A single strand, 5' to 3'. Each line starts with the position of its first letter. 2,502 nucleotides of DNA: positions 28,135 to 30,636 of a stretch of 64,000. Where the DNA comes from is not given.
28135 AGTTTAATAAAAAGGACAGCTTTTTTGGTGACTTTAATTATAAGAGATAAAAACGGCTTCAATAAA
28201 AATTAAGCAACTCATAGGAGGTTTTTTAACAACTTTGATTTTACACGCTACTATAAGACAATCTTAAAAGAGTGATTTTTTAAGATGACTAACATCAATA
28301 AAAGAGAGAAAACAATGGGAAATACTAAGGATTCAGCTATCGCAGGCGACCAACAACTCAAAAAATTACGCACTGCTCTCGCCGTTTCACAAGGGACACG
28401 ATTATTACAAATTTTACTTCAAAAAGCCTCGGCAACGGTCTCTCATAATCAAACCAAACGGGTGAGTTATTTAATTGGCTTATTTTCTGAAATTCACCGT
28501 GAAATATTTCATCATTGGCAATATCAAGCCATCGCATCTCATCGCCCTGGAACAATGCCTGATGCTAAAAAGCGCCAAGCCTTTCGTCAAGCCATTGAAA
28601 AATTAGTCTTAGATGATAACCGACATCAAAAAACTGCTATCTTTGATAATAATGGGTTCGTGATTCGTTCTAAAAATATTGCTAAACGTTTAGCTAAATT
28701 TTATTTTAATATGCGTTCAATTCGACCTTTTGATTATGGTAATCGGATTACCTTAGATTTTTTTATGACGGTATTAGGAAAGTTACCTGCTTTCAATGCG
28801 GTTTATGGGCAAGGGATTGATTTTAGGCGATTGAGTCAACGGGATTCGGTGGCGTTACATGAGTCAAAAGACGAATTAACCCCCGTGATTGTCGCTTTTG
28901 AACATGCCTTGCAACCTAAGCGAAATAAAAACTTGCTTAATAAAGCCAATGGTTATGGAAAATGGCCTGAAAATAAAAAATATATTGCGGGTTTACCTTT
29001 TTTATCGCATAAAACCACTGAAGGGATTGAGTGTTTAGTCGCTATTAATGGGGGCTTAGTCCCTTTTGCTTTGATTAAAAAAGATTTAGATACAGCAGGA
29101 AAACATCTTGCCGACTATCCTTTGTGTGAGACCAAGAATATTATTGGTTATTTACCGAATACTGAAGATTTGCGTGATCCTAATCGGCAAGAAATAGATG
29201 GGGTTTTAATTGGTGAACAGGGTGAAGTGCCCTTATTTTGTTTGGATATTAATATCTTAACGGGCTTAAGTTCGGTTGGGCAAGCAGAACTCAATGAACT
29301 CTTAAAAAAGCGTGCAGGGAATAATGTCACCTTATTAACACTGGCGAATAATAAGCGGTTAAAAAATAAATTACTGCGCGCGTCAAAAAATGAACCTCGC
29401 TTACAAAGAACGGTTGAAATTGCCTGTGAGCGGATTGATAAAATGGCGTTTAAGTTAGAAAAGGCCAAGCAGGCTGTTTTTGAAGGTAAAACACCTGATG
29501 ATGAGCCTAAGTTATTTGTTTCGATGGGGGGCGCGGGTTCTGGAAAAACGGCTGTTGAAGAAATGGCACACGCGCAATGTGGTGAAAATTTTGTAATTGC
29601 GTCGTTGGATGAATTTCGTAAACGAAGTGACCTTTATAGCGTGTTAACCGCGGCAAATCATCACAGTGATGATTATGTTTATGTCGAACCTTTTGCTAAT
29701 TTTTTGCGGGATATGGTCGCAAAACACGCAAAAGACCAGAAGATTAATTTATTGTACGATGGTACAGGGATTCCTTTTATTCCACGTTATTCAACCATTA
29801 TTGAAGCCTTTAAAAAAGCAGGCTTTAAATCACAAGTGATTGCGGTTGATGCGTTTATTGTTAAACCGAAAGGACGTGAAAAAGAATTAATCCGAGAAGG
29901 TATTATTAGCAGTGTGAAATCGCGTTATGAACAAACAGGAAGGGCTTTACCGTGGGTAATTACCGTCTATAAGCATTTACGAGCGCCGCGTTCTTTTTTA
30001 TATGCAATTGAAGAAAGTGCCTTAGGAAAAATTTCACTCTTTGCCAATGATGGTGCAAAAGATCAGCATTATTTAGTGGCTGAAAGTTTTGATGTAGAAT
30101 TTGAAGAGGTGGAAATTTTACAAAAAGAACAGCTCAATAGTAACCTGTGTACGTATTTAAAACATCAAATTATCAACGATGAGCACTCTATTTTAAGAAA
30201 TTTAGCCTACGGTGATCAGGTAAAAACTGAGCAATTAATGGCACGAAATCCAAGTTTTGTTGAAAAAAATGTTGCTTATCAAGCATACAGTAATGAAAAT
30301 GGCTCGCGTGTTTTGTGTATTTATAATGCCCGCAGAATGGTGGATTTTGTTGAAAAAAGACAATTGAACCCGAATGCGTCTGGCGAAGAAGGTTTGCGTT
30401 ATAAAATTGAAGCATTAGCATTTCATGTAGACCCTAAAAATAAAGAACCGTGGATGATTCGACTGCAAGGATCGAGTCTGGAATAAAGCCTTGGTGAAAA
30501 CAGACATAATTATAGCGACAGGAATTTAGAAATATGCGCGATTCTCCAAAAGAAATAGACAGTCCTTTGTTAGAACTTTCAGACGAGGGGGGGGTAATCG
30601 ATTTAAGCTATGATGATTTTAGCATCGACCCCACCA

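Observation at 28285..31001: Long zeta-toxin-family kinase with a degenerate Fic/Doc-like N-terminal region, paired with a canonical PilZ protein instead of an epsilon-type antidote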

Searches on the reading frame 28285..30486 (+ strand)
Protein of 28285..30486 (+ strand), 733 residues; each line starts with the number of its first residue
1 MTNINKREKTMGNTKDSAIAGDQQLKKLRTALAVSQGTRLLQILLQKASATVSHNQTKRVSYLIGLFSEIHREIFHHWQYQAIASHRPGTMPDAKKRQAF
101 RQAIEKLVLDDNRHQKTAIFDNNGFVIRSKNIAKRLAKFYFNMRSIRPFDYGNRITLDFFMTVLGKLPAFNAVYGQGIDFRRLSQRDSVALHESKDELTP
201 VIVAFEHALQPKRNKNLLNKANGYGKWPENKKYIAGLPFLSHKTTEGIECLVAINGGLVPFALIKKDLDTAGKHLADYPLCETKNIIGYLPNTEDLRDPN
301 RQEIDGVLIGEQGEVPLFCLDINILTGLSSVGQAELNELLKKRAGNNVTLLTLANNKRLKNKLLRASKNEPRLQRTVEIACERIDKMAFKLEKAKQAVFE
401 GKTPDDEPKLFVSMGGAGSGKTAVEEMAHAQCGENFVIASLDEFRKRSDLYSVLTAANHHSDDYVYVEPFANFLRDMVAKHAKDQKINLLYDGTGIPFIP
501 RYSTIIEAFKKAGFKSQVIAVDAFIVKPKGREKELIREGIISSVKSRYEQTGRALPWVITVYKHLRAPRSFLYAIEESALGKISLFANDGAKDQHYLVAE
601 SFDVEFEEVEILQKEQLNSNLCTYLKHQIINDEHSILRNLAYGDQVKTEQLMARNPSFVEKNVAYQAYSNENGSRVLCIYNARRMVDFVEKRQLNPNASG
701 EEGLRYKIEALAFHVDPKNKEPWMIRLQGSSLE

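Call 3: search_protein_families(library=pfam, proteins=[window:28285-30486:+], max_evalue=1)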
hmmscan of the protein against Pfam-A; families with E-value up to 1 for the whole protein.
window:28285-30486:+ (733 aa): 2 families
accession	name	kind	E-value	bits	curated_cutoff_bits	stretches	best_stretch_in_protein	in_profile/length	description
PF06414.18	Zeta_toxin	-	4.9e-17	62.5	22.3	1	399-568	5-167/199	Zeta toxin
PF13091.12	PLDc_2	-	0.042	14.1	27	0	110-135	78-103/132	PLD-like domain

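Call 4: search_protein_families(library=ncbifam, proteins=[window:28285-30486:+], max_evalue=1)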
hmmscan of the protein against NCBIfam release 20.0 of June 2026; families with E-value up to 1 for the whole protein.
window:28285-30486:+ (733 aa): 2 families
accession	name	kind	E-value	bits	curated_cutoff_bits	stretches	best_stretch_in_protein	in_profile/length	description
NF041574.1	antitoxPezT_Strep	equivalog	4.2e-06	26.2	470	1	387-495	11-118/251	type II toxin-antitoxin system toxin PezT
NF005259.0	PRK06762.3-4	equivalog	0.12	12.5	349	1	409-447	3-41/170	hypothetical protein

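Call 5: search_solved_structures(query=window:28285-30483:+, max_evalue=10, show_alignments=3)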
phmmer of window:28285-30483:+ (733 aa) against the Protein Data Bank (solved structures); distinct sequences matched with E-value up to 10: 3.
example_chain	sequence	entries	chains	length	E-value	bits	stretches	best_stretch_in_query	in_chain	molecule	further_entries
1gvn_B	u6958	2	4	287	3e-06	29.3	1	394-508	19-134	ZETA | Zeta-toxin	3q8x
2p5t_B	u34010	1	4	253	0.00087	21.1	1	393-519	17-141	PezT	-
5nlu_A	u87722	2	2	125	0.47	12.1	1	124-179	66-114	single domain llama antibody Nb36 | nanobody Nb36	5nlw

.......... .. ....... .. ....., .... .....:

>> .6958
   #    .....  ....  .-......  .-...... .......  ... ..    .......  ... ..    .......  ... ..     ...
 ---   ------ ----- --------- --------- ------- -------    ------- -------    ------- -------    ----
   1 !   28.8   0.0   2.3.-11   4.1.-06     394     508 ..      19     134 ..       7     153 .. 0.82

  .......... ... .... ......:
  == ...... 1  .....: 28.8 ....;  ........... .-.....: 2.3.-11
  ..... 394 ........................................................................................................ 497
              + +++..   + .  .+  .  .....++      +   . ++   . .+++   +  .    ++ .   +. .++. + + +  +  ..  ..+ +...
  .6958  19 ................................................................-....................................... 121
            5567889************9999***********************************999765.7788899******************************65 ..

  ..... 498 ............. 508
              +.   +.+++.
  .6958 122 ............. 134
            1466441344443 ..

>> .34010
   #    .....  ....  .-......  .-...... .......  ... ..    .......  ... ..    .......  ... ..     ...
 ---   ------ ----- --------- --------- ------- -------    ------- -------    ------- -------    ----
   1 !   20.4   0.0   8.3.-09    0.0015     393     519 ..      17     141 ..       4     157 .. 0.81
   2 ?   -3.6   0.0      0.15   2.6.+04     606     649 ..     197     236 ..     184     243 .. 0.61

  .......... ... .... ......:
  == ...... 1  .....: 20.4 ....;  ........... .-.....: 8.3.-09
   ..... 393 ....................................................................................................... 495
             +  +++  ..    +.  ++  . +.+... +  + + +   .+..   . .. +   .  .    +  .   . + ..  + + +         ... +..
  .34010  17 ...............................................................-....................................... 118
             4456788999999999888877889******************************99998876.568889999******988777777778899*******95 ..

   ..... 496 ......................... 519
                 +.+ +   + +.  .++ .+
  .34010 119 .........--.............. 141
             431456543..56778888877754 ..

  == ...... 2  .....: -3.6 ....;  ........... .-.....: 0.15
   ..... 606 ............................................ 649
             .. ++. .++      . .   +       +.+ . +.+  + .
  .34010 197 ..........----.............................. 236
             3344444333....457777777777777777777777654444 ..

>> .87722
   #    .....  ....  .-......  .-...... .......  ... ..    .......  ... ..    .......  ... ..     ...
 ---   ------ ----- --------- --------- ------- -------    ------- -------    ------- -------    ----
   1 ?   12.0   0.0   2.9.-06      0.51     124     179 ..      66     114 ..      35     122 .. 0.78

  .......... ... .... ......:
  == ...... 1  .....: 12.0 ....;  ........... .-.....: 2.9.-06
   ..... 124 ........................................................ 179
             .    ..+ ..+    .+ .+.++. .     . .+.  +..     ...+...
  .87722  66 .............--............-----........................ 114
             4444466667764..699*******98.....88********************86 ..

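Call 6: find_homologous_proteins(query=window:28285-30483:+, max_evalue=0.001)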
Query window:28285-30483:+ (733 aa): 660 proteins with E <= 0.001 among 8000 candidates; the best 120 are listed.
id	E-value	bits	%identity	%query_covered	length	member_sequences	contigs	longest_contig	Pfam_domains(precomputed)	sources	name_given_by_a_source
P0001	0.0e+0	1484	90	98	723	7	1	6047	PF06414.19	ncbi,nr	ncbi:MAG: zeta toxin family protein [Methylococcales bacterium]|nr:zeta toxin family protein [Methyl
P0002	0.0e+0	1359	94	86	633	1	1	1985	PF06414.19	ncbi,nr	ncbi:MAG: zeta toxin family protein, partial [Methylococcales bacterium]|nr:zeta toxin family protei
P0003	0.0e+0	1271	79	97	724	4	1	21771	PF06414.19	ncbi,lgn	-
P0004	0.0e+0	1230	76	98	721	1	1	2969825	PF06414.19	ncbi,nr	ncbi:MAG: zeta toxin family protein [Methylococcales bacterium]|nr:zeta toxin family protein [Methyl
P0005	0.0e+0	1229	76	97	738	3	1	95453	PF06414.19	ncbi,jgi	-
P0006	0.0e+0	1210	75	98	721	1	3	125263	PF06414.19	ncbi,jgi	-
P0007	0.0e+0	1192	73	98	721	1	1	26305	PF06414.19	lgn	-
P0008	0.0e+0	1158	72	98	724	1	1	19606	PF06414.19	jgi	jgi:hypothetical protein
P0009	0.0e+0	1147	70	97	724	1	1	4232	PF06414.19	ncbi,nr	ncbi:MAG: toxin [Methylococcaceae bacterium]|nr:toxin [Methylococcaceae bacterium]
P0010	0.0e+0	1142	70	97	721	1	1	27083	PF06414.19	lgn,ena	-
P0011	0.0e+0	1114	68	98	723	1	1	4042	PF06414.19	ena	-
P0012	0.0e+0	1079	67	98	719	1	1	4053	PF06414.19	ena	-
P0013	0.0e+0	1062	66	98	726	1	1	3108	PF06414.19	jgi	jgi:hypothetical protein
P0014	0.0e+0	1060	65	99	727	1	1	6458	PF06414.19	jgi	jgi:fido (protein-threonine AMPylation protein)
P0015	0.0e+0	1059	67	96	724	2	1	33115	PF06414.19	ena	-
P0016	0.0e+0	1056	66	97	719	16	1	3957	PF06414.19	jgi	-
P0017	0.0e+0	1052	65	97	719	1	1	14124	PF06414.19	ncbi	-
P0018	0.0e+0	1052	66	98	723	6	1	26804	PF06414.19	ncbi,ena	-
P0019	0.0e+0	1051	65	97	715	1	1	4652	PF06414.19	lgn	-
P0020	0.0e+0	1051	66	98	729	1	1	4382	PF06414.19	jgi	jgi:Zeta toxin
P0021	0.0e+0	1050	66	97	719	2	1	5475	PF06414.19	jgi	jgi:fido (protein-threonine AMPylation protein)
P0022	0.0e+0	1048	65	97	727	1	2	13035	PF06414.19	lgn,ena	-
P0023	0.0e+0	1047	64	100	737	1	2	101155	PF06414.19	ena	-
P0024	0.0e+0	1046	65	97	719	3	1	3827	PF06414.19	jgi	jgi:fido (protein-threonine AMPylation protein)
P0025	0.0e+0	1046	65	97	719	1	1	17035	PF06414.19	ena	-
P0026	0.0e+0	1046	66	98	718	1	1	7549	PF06414.19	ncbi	ncbi:MAG: zeta toxin family protein [Methylobacter sp.]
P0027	0.0e+0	1045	65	97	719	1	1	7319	PF06414.19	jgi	jgi:fido (protein-threonine AMPylation protein)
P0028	0.0e+0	1045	66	98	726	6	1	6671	PF06414.19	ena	-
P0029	0.0e+0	1044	65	97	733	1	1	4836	PF06414.19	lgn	-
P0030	0.0e+0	1043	66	98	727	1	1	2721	PF06414.19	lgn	-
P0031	0.0e+0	1043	64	98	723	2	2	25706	PF06414.19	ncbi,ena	ncbi:MAG: zeta toxin family protein [Methylococcaceae bacterium]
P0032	0.0e+0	1043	66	98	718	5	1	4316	PF06414.19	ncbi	ncbi:MAG: zeta toxin family protein [Methylobacter sp.]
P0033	0.0e+0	1043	64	97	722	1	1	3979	PF06414.19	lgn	-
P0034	0.0e+0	1042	65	97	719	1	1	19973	PF06414.19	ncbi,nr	ncbi:MAG: zeta toxin family protein [Methylococcales bacterium]|nr:zeta toxin family protein [Methyl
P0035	0.0e+0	1042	65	97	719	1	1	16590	PF06414.19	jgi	jgi:fido (protein-threonine AMPylation protein)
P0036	0.0e+0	1042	65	97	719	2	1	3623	PF06414.19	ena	-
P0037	0.0e+0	1042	65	97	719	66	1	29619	PF06414.19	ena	-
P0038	0.0e+0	1042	65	97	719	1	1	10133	PF06414.19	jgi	jgi:fido (protein-threonine AMPylation protein)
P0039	0.0e+0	1041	64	98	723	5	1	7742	PF06414.19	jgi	-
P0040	0.0e+0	1041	66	97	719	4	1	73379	PF06414.19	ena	-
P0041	0.0e+0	1041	65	97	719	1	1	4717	PF06414.19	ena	-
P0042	0.0e+0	1041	65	97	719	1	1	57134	PF06414.19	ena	-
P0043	0.0e+0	1040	65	97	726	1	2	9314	PF06414.19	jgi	jgi:hypothetical protein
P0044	0.0e+0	1039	65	97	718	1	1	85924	PF06414.19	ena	-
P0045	0.0e+0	1039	65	97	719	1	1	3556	PF06414.19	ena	-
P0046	0.0e+0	1039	65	97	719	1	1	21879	PF06414.19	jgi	-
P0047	0.0e+0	1038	64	98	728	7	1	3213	PF06414.19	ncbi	-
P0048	0.0e+0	1037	65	98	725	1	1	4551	PF06414.19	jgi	jgi:fido (protein-threonine AMPylation protein)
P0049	0.0e+0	1037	65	97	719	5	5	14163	PF06414.19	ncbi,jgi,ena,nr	ncbi:MAG: zeta toxin family protein [Methylococcaceae bacterium]|jgi:fido (protein-threonine AMPylat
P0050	0.0e+0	1037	65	97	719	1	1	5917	PF06414.19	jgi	jgi:fido (protein-threonine AMPylation protein)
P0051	0.0e+0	1037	64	97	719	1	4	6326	PF06414.19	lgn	-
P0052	0.0e+0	1035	65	97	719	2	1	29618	PF06414.19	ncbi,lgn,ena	-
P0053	0.0e+0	1034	65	98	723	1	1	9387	PF06414.19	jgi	jgi:hypothetical protein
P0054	0.0e+0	1034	65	97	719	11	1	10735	PF06414.19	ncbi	-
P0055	0.0e+0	1034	65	97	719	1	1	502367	PF06414.19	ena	-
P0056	0.0e+0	1033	64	98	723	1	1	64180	PF06414.19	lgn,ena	-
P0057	0.0e+0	1032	65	97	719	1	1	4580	PF06414.19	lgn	-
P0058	0.0e+0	1032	65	97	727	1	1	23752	PF06414.19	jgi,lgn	jgi:hypothetical protein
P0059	0.0e+0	1032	65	97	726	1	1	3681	PF06414.19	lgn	-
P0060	0.0e+0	1031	64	98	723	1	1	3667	PF06414.19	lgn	-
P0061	0.0e+0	1031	65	97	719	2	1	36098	PF06414.19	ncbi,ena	-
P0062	0.0e+0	1031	64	97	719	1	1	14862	PF06414.19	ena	-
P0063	0.0e+0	1031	64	98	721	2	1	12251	PF06414.19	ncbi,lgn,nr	ncbi:MAG: toxin [Methylococcaceae bacterium]|nr:toxin [Methylococcaceae bacterium]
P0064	0.0e+0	1031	64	97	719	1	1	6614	PF06414.19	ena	-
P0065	0.0e+0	1030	65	97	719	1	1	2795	PF06414.19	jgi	jgi:fido (protein-threonine AMPylation protein)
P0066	0.0e+0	1029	64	97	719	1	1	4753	PF06414.19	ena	-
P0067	0.0e+0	1029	65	97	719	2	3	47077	PF06414.19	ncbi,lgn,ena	-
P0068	0.0e+0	1028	65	97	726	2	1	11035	PF06414.19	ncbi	ncbi:MAG: zeta toxin family protein [Methylococcaceae bacterium]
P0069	0.0e+0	1028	65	97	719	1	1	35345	PF06414.19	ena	-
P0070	0.0e+0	1027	65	97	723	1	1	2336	PF06414.19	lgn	-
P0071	0.0e+0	1027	63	98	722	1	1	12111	PF06414.19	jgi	jgi:fido (protein-threonine AMPylation protein)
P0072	0.0e+0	1027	64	98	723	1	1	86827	PF06414.19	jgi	-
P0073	0.0e+0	1027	64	98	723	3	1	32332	PF06414.19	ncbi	ncbi:MAG: zeta toxin family protein [Methylococcaceae bacterium]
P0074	0.0e+0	1026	64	97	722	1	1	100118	PF06414.19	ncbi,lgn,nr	ncbi:MAG: zeta toxin family protein [Methylococcales bacterium]|nr:zeta toxin family protein [Methyl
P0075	0.0e+0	1026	65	97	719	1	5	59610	PF06414.19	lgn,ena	-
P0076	0.0e+0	1025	64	98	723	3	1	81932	PF06414.19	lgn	-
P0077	0.0e+0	1025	63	98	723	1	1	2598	PF06414.19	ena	-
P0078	0.0e+0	1025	63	98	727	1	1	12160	PF06414.19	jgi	jgi:fido (protein-threonine AMPylation protein)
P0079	0.0e+0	1025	64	97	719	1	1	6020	PF06414.19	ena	-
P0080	0.0e+0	1024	63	98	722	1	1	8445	PF06414.19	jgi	jgi:fido (protein-threonine AMPylation protein)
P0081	0.0e+0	1024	64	97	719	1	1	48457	PF06414.19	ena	-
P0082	0.0e+0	1023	64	97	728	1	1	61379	PF06414.19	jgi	jgi:Zeta toxin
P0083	0.0e+0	1022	64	97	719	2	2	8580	PF06414.19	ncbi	-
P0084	0.0e+0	1021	63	98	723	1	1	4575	PF06414.19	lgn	-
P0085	0.0e+0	1020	64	97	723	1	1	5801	PF06414.19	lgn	-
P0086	0.0e+0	1020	64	97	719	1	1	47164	PF06414.19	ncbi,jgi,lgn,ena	ncbi:MAG: zeta toxin family protein [Methylococcaceae bacterium]|jgi:fido (protein-threonine AMPylat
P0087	0.0e+0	1020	63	98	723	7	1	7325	PF06414.19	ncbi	-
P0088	0.0e+0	1020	62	98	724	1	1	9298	PF06414.19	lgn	-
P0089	0.0e+0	1019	63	98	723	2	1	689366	PF06414.19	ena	-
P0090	0.0e+0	1019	64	97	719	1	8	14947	PF06414.19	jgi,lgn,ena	jgi:fido (protein-threonine AMPylation protein)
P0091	0.0e+0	1019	65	94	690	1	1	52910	PF06414.19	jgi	-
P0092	0.0e+0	1019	65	96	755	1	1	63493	PF06414.19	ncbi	ncbi:MAG: zeta toxin family protein [Gammaproteobacteria bacterium]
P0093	0.0e+0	1018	63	98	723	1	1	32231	PF06414.19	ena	-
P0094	0.0e+0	1018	62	97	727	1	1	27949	PF06414.19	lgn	-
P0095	0.0e+0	1017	63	98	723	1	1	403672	PF06414.19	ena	-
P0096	0.0e+0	1017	63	98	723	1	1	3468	PF06414.19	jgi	jgi:putative sterol carrier protein/fido (protein-threonine AMPylation protein)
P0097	0.0e+0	1017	64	97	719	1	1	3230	PF06414.19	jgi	jgi:fido (protein-threonine AMPylation protein)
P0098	0.0e+0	1017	62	99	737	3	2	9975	PF06414.19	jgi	-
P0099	0.0e+0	1017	63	97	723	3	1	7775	PF06414.19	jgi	-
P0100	0.0e+0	1017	63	98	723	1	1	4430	PF06414.19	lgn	-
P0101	0.0e+0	1016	63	96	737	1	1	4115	PF06414.19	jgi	jgi:hypothetical protein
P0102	0.0e+0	1016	64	97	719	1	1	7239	PF06414.19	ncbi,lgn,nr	ncbi:MAG: zeta toxin family protein [Methylococcales bacterium]|nr:zeta toxin family protein [Methyl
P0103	0.0e+0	1016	64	98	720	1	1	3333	PF06414.19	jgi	-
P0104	0.0e+0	1015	63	97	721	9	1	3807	PF06414.19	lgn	-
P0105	0.0e+0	1015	63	98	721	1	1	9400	PF06414.19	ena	-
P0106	0.0e+0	1015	63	97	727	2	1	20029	PF06414.19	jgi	jgi:fido (protein-threonine AMPylation protein)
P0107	0.0e+0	1014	64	97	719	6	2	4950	PF06414.19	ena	-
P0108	0.0e+0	1014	63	98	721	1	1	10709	PF06414.19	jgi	jgi:hypothetical protein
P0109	0.0e+0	1014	63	97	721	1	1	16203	PF06414.19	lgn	-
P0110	0.0e+0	1013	64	97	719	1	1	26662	PF06414.19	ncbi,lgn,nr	ncbi:MAG: zeta toxin family protein [Methylococcales bacterium]|nr:zeta toxin family protein [Methyl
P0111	0.0e+0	1013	63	98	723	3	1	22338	PF06414.19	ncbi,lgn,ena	-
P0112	0.0e+0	1012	63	97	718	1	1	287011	PF06414.19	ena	-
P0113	0.0e+0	1012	64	97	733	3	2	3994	PF06414.19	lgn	-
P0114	0.0e+0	1012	63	97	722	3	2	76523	PF06414.19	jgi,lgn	jgi:hypothetical protein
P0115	0.0e+0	1011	63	97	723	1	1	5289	PF06414.19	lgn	-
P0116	0.0e+0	1011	63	99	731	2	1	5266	PF06414.19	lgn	-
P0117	1.7e-298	1010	63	96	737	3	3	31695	PF06414.19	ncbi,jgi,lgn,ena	jgi:hypothetical protein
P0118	2.1e-298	1010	64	97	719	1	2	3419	PF06414.19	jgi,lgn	jgi:hypothetical protein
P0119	2.4e-298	1010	62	97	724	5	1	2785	PF06414.19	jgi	-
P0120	2.7e-298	1009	64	98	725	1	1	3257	PF06414.19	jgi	jgi:hypothetical protein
